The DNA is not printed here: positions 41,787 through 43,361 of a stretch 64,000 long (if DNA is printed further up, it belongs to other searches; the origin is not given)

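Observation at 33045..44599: Orphan sigma-54-controlled sensing/uptake/catabolic locus (SBP-domain kinase, NtrC activator, Opp-like importer, AlaDH-family and PrpD-family enzymes)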

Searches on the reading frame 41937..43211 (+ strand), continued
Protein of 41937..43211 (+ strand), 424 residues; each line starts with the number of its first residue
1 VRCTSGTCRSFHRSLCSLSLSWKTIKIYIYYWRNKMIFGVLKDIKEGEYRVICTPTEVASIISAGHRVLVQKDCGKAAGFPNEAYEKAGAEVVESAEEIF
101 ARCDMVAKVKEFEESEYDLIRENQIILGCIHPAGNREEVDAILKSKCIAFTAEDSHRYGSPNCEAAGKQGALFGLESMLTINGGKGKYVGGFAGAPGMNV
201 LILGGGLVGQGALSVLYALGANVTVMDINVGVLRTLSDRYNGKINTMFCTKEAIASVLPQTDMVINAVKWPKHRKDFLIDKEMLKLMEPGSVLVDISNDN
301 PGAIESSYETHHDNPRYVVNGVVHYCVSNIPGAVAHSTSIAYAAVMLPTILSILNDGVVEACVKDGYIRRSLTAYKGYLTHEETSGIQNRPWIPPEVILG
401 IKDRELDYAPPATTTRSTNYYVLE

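Call 79: find_encoding_contigs(protein=P0182, flank=8000, max_places=4)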
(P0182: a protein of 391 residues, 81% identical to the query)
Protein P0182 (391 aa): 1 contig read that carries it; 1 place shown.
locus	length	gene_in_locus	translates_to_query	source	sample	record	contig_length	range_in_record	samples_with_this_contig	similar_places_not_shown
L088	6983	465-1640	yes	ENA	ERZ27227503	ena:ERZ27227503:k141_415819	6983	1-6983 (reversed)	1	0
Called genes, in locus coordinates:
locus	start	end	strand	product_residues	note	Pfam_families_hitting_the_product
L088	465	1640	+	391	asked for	PF05222:AlaDh_PNT_N, PF03446:NAD_binding_2 (faint), PF01262:AlaDh_PNT_C, PF02826:2-Hacid_dh_C (weak)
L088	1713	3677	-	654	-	PF02518:HATPase_c (weak), PF00204:DNA_gyraseB, PF01751:Toprim, PF00986:DNA_gyraseB_C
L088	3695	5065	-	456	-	PF27133:YfdI_N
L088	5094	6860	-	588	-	PF12229:PG_binding_4, PF04294:VanW, PF07501:G5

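Call 80: find_encoding_contigs(protein=P0237, flank=8000, max_places=2)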
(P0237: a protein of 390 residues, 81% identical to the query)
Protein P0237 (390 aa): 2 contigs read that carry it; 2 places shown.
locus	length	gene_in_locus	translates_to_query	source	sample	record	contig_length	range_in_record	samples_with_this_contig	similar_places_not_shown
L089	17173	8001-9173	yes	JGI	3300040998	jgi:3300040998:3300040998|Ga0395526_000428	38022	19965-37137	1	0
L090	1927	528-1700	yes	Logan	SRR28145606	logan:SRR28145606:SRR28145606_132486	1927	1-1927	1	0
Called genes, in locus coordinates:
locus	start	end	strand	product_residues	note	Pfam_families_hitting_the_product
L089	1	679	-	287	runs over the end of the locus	PF00383:dCMP_cyt_deam_1, PF14437:MafB19-deam, PF14439:Bd3614-deam (faint)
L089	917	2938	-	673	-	PF00111:Fer2 (weak), PF13510:Fer2_4, PF12837:Fer4_6 (faint), PF10588:NADH-G_4Fe-4S_3, PF12838:Fer4_7 (weak), PF22117:Fer4_Nqo3, PF02906:Fe_hyd_lg_C, PF02256:Fe_hyd_SSU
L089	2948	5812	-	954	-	PF01512:Complex1_51K, PF10589:NADH_4Fe-4S, PF14691:Fer4_20, PF00070:Pyr_redox (faint), PF01266:DAO (faint), PF07992:Pyr_redox_2, PF13450:NAD_binding_8 (weak), PF13738:Pyr_redox_3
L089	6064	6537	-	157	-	PF01257:2Fe-2S_thioredx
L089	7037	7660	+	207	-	PF00392:GntR, PF07729:FCD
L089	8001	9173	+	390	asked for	PF05222:AlaDh_PNT_N, PF03446:NAD_binding_2 (faint), PF01262:AlaDh_PNT_C, PF02826:2-Hacid_dh_C (weak)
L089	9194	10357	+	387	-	PF05222:AlaDh_PNT_N, PF01262:AlaDh_PNT_C, PF02826:2-Hacid_dh_C (weak)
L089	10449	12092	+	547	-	PF00496:SBP_bac_5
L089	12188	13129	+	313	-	PF19300:BPD_transp_1_N, PF00528:BPD_transp_1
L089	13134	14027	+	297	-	PF12911:OppC_N, PF00528:BPD_transp_1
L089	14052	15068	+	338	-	PF00005:ABC_tran, PF08352:oligo_HPY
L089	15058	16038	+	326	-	PF00005:ABC_tran, PF08352:oligo_HPY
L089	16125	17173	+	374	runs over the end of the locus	PF05222:AlaDh_PNT_N, PF01262:AlaDh_PNT_C, PF02826:2-Hacid_dh_C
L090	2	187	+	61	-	?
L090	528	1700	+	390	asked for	PF05222:AlaDh_PNT_N, PF03446:NAD_binding_2 (faint), PF01262:AlaDh_PNT_C, PF02826:2-Hacid_dh_C (weak)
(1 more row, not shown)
